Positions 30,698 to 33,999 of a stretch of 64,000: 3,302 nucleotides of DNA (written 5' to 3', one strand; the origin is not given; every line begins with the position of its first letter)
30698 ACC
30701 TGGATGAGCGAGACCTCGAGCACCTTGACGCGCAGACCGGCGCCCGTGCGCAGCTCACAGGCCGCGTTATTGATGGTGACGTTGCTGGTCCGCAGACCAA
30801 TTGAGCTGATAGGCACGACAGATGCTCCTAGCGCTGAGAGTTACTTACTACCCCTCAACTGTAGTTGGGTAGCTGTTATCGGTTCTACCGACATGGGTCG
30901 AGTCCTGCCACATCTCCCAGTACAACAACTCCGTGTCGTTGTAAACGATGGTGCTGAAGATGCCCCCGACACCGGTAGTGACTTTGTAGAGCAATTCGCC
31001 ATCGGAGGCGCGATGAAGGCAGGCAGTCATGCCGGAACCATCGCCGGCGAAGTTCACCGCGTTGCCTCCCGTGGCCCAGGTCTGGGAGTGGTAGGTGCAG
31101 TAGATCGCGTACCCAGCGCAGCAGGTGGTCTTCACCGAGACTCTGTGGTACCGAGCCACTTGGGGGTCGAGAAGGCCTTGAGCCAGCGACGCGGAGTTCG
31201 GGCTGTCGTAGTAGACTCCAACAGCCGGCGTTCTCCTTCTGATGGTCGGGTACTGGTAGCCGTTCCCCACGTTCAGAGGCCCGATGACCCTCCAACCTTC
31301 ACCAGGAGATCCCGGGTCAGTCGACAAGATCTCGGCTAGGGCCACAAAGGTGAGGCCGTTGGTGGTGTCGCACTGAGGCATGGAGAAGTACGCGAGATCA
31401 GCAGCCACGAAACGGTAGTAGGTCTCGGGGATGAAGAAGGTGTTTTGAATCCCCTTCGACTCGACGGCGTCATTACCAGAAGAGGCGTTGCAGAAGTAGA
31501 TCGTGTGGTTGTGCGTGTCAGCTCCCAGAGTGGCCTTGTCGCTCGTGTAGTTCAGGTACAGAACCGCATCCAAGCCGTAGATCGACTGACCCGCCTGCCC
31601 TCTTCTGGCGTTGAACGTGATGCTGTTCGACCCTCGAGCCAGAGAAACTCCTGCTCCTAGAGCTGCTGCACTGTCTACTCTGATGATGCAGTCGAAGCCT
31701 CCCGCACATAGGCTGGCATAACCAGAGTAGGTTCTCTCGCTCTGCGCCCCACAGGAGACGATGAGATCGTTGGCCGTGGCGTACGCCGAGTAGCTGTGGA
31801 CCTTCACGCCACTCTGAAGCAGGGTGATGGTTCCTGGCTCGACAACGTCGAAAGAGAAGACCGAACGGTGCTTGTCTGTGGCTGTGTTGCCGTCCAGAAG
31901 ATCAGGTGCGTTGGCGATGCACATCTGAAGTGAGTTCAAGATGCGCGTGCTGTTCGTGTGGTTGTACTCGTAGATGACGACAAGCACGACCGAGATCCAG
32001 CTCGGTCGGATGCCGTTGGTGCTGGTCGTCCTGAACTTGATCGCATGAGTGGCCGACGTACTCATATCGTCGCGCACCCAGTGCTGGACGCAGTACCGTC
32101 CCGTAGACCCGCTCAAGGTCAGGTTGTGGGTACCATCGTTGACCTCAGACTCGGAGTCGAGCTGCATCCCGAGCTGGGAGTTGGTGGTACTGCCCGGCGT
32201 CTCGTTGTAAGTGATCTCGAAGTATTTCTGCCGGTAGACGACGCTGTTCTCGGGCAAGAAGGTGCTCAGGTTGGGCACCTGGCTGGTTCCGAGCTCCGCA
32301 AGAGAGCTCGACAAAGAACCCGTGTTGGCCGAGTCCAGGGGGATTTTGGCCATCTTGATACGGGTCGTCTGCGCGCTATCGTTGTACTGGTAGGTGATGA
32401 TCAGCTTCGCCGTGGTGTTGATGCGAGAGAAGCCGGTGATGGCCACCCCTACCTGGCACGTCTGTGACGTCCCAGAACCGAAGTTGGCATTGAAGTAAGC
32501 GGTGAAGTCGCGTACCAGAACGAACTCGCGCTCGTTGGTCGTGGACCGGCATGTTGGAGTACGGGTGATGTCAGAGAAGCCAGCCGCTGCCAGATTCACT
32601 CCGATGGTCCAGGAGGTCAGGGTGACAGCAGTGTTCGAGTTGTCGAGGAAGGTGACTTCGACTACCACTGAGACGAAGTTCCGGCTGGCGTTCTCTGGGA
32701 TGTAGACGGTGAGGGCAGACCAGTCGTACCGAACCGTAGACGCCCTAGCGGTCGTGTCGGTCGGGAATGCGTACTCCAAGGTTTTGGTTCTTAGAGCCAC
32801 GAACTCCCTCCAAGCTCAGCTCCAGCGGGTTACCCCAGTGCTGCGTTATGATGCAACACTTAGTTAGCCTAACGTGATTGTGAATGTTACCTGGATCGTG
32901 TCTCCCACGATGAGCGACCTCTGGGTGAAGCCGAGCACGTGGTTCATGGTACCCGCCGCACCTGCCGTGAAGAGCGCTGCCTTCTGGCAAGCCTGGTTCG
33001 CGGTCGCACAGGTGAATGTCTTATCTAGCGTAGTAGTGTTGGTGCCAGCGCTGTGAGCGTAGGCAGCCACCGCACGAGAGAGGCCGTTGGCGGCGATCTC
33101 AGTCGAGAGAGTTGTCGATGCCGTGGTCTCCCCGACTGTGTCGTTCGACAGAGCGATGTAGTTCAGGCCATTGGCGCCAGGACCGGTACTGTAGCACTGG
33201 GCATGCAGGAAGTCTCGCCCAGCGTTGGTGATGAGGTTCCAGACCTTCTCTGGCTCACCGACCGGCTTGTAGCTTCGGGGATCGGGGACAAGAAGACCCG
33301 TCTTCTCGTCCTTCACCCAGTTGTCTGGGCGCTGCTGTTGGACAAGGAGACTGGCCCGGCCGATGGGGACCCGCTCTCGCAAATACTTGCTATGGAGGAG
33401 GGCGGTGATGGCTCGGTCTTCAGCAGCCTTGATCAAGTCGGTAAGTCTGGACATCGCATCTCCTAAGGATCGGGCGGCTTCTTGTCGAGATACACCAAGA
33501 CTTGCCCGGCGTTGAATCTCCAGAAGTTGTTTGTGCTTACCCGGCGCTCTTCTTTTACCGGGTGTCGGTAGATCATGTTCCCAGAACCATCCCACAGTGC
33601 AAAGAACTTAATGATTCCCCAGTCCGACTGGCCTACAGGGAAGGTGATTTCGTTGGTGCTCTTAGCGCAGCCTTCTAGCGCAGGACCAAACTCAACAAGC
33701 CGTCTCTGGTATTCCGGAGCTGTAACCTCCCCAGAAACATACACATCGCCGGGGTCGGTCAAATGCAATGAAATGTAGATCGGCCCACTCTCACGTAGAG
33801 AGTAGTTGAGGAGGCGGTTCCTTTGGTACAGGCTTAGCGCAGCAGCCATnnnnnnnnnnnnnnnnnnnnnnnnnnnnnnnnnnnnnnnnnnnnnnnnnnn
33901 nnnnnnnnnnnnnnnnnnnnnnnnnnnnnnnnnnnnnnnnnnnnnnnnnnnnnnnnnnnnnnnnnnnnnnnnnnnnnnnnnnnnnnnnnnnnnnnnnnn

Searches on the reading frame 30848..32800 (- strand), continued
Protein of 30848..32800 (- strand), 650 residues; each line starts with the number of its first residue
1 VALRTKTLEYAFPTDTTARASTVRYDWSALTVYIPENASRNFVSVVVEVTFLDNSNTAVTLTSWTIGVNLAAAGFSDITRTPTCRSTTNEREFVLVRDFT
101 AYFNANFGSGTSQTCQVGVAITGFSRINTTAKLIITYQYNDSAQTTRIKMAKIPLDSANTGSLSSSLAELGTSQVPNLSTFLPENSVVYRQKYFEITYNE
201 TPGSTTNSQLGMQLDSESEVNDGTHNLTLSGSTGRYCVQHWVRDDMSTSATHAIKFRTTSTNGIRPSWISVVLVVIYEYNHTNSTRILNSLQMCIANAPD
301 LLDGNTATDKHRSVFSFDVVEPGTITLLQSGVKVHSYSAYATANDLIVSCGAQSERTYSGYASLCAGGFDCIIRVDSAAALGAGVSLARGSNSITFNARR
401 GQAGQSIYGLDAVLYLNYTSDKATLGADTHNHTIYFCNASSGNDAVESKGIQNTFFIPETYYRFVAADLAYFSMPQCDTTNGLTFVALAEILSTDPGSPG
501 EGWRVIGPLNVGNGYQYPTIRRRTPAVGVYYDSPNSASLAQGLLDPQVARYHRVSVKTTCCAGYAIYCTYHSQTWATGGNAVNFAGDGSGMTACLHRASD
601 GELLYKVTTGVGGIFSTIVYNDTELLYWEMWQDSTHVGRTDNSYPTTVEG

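Call 77: find_encoding_contigs(protein=P0008, flank=10000, max_places=1)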
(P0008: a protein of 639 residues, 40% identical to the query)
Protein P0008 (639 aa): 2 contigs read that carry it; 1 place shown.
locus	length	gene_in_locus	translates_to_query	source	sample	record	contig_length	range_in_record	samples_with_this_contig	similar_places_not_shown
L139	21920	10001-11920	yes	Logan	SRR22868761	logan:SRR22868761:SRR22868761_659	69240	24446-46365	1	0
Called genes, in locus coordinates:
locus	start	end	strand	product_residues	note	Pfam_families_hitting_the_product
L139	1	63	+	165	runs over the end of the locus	-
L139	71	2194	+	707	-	-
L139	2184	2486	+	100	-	-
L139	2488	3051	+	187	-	-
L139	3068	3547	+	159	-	-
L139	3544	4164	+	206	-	-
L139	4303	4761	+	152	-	-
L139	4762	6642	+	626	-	-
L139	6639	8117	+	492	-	PF25490:DUF7910 (faint)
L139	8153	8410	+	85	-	-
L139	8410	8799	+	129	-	-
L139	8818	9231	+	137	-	-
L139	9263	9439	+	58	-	-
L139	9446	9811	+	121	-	-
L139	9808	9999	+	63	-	-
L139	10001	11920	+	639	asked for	-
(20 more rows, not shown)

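Call 78: find_encoding_contigs(protein=P0035, flank=10000, max_places=1)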
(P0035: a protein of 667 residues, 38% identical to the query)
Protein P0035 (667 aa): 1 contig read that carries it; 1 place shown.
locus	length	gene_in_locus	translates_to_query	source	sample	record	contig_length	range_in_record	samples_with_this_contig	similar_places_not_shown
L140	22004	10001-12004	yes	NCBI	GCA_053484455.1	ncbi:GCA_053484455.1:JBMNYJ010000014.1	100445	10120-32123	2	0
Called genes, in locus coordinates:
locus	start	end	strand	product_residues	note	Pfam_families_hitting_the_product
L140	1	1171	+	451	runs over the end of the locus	-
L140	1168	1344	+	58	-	-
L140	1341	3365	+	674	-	-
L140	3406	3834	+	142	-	-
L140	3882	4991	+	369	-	-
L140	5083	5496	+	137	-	-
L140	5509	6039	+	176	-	-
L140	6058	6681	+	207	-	-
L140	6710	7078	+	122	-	-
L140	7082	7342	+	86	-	-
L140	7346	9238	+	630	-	-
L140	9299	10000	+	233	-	-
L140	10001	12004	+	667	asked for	-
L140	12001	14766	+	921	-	-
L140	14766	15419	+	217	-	-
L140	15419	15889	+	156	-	PF01209:Ubie_methyltran (weak), PF13489:Methyltransf_23, PF08241:Methyltransf_11, PF13649:Methyltransf_25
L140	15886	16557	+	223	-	-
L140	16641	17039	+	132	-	-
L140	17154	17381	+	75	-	-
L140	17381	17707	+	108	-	-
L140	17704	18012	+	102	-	-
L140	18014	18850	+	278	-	-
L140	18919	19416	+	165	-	-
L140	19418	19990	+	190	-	-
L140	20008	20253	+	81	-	-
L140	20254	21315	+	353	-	PF18906:Phage_tube_2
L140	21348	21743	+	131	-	-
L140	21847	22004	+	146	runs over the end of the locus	-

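Call 84: fold_search(model_id=the predicted structure, library=viral)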
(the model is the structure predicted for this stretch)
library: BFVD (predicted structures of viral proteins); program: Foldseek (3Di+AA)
matches with E <= 10: 1748; with E <= 0.001: 139
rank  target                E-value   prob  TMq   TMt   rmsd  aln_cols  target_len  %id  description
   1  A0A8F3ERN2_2          1.9e-10  1.00  0.13  0.10  29.5       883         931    7  Putative polyprotein 2 [Green Sichuan pepper nepovirus]
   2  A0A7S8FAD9            5.3e-10  0.99  0.13  0.07  31.3       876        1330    6  Polyprotein 2 [Grapevine nepovirus A]
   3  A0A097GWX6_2          7.4e-10  1.00  0.15  0.11  25.8       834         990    8  Polyprotein [Tomato ringspot virus]
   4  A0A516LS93            1.9e-09  0.96  0.11  0.07  31.5       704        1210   13  (no name in the UniProt tables at hand)
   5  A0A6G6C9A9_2          6.9e-09  0.91  0.11  0.07  25.5       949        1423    8  Genome polyprotein [Pink bollworm virus 4]
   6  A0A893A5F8            7.7e-09  0.97  0.13  0.08  31.9      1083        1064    6  Structural polyprotein [Riboviria sp.]
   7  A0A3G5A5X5            8.6e-09  1.00  0.16  0.23  20.3       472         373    9  Uncharacterized protein [Hyperionvirus sp.]
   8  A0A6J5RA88            1.2e-08  1.00  0.15  0.22  19.7       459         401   13  Uncharacterized protein [uncultured Caudovirales phage]
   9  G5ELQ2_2              1.4e-08  0.99  0.16  0.14  25.4       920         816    6  Polyprotein [Blueberry latent spherical virus]
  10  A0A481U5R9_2          2.7e-08  0.97  0.13  0.11  29.6       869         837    8  Polyprotein [Caraway yellows virus]
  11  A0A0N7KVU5            7.7e-08  0.93  0.14  0.09  30.1       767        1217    9  (no name in the UniProt tables at hand)
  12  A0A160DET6            2.3e-07  0.84  0.12  0.12  31.9       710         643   10  Uncharacterized protein [Gordonia phage OneUp]
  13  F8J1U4                2.5e-07  0.96  0.14  0.10  29.5       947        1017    7  RNA2 polyprotein [Cucurbit mild mosaic virus]
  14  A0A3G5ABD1            2.7e-07  0.99  0.16  0.20  23.5       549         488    9  Uncharacterized protein [Hyperionvirus sp.]
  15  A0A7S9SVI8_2          2.7e-07  0.63  0.11  0.08  35.6       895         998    8  (no name in the UniProt tables at hand)
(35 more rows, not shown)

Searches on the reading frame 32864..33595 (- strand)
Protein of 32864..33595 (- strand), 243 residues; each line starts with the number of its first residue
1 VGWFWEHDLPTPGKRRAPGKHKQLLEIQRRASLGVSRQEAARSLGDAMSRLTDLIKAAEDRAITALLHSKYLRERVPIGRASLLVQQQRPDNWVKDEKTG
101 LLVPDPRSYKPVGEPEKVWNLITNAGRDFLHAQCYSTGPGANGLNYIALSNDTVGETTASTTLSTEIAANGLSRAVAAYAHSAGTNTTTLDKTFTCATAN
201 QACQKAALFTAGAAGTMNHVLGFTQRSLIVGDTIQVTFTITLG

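Call 4: search_protein_families(library=pfam, proteins=[window:32864-33595:-], max_evalue=0.1)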
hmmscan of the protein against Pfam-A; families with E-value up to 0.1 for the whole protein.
window:32864-33595:- (243 aa): 0 families

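Call 5: search_protein_families(library=phrogs, proteins=[window:32864-33595:-], max_evalue=0.1)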
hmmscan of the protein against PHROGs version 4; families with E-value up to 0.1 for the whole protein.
window:32864-33595:- (243 aa): 2 families
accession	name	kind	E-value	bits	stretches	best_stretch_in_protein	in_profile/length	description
phrog_5417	-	unknown function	1.6e-06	29.1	1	120-241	33-155/156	-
phrog_23811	-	unknown function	0.059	14.2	1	22-55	12-45/76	-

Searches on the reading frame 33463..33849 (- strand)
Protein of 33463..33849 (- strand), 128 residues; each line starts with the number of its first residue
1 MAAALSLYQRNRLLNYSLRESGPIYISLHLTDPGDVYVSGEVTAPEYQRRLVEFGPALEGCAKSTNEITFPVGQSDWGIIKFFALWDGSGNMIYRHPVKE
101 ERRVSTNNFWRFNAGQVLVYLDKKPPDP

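Call 4: search_protein_families(library=pfam, proteins=[window:33463-33849:-], max_evalue=0.1)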
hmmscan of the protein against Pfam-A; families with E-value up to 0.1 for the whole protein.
window:33463-33849:- (128 aa): 1 family
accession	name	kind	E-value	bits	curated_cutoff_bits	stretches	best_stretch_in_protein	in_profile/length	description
PF23140.1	Gp80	-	2.4e-17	63.9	27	1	5-117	2-125/128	Podophage GP4 fiber I protein gp80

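Call 5: search_protein_families(library=phrogs, proteins=[window:33463-33849:-], max_evalue=0.1)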
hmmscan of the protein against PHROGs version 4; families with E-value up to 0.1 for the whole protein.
window:33463-33849:- (128 aa): 1 family
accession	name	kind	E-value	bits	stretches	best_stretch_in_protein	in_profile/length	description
phrog_240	-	head and packaging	2e-17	64.7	1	1-122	59-189/200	head protein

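Call 60: search_dna_similar(query=window:33463-33849:-, collection=phages, mode=protein, max_evalue=0.001, max_rows=40)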
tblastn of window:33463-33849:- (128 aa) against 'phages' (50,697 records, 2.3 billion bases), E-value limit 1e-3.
Records with a match: 44; places in all: 44; records where one place covers at least 80% of the query: 44.
Best place of each record, by identity: <60% 44.
By first word of the organism name: Ralstonia 31; Ochrobactrum 2; Bacillus 2; Caudoviricetes 2; Burkholderia 2; Psychrobacillus 1; Methylophilales 1; Bacteriophage 1; Sporosarcina 1; Phage 1.
By host as written in the record: - 7; Ralstonia pseudosolanacearum 6; Ralstonia solanacearum 5; Ralstonia pseudosolanacearum I-31 (MT043) 5; Ralstonia pseudosolanacearum I-33 (MT061) 4; Ralstonia pseudosolanacearum I-15 (MT014) 4; Ochrobactrum sp. POC9 2; Bacillus subtilis W-23-S(r); Bacillus licheniformis ATCC 9945a 2; and 7 more.
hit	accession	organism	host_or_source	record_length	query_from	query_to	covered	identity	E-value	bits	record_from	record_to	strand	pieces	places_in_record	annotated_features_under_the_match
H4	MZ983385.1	Psychrobacillus phage PVJ1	Psychrobacillus sp. GC2J1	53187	3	121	93%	31.0%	3e-14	73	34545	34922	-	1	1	hypothetical protein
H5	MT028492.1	Ochrobactrum phage vB_OspP_OH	Ochrobactrum sp. POC9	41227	1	126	98%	29.2%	5e-7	52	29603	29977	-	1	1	tail protein | hypothetical protein | tail tubular protein A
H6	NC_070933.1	Ochrobactrum phage vB_OspP_OH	Ochrobactrum sp. POC9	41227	1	126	98%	29.2%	5e-7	52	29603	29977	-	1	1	head protein | hypothetical protein | virion structural protein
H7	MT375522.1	Methylophilales phage Venkman EXVC282S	Methylophilales bacterium H5P1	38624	1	121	95%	29.2%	5e-12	67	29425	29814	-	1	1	tail tube B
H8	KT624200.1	Bacillus phage SP-15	Bacillus subtilis W-23-S(r); Bacillus ...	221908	5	121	91%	29.4%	3e-7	53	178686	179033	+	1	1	hypothetical protein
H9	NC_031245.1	Bacillus phage SP-15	Bacillus subtilis W-23-S(r); Bacillus ...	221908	5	121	91%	29.4%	3e-7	53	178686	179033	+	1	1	hypothetical protein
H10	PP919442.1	Ralstonia phage NK-7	Ralstonia solanacearum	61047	3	118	91%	29.6%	6e-9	58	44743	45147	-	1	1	virion-associated protein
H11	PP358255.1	Ralstonia phage PY045S1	Ralstonia solanacearum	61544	3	118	91%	29.6%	6e-9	58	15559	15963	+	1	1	hypothetical protein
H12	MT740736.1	Ralstonia phage Eline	Ralstonia pseudosolanacearum I-33 ...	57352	3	118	91%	29.6%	2e-8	57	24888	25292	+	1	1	hypothetical protein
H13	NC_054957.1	Ralstonia phage Eline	Ralstonia pseudosolanacearum I-33 ...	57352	3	118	91%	29.6%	2e-8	57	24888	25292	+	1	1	head protein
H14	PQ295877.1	Ralstonia phage YL2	Ralstonia pseudosolanacearum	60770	3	118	91%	28.9%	1e-8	57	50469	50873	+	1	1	hypothetical protein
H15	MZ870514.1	Ralstonia phage RPZH3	Ralstonia solanacearum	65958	3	117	90%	29.1%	1e-7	54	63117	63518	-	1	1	virion associated protein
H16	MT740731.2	Ralstonia phage Claudette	Ralstonia pseudosolanacearum I-15 ...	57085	3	117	90%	29.1%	2e-7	54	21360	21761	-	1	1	hypothetical protein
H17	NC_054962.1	Ralstonia phage Claudette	Ralstonia pseudosolanacearum I-15 ...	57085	3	117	90%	29.1%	2e-7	54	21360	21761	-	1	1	head protein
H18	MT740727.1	Ralstonia phage Alix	Ralstonia pseudosolanacearum I-15 ...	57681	3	117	90%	29.1%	2e-7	54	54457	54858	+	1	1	hypothetical protein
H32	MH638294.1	Ralstonia phage GP4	Ralstonia solanacearum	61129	3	117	90%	28.4%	4e-7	53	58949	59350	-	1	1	virion-associated phage protein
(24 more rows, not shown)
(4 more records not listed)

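Call 61: get_annotated_region(hit=H32, flank=9000)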
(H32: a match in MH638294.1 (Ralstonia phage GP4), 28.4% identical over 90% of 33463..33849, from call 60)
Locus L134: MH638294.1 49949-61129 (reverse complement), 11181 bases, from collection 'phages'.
description: Ralstonia phage GP4, complete genome.
organism: Ralstonia phage GP4 (NCBI taxid 2282904)
taxonomy: Viruses; Duplodnaviria; Heunggongvirae; Uroviricota; Caudoviricetes; Gervaisevirus; Gervaisevirus GP4
host: Ralstonia solanacearum; source: -; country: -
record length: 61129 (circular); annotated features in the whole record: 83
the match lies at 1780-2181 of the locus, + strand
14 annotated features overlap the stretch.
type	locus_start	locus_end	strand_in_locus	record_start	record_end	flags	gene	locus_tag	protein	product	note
CDS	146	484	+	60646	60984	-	-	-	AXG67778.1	hypothetical protein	-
CDS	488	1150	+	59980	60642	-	-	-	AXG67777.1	virion associated protein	-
CDS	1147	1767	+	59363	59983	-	-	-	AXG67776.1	hypothetical protein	-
CDS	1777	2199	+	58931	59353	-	-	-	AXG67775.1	virion-associated phage protein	-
CDS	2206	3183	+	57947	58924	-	-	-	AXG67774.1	virion-associated phage protein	-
CDS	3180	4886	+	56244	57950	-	-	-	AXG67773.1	hypothetical protein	-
CDS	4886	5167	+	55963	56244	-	-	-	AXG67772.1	virion-associated phage protein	-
CDS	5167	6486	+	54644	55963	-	-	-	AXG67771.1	putative tail fiber protein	-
CDS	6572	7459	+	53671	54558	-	-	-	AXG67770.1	tail fiber protein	-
CDS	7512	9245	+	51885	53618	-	-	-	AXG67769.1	virion-associated phage protein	-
CDS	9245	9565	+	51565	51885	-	-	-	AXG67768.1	hypothetical protein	-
CDS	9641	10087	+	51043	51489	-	-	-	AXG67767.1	acyl-CoA N-acyltransferase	-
CDS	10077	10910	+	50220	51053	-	-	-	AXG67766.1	virion-associated phage protein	-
CDS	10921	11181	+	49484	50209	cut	-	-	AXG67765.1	PAPS reductase-like protein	-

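Call 79: search_solved_structures(query=L134:3180-4883:+, max_evalue=0.001)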
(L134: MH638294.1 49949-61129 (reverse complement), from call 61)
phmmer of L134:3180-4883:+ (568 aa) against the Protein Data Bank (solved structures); distinct sequences matched with E-value up to 0.001: 0.

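Call 80: search_solved_structures(query=L134:1777-2196:+, max_evalue=0.001)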
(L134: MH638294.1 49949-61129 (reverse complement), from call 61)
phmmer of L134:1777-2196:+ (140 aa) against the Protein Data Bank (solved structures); distinct sequences matched with E-value up to 0.001: 1.
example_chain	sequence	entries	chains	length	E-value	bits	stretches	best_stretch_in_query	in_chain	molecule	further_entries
8jou_a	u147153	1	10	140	3.5e-89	299.2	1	1-140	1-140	Virion-associated phage protein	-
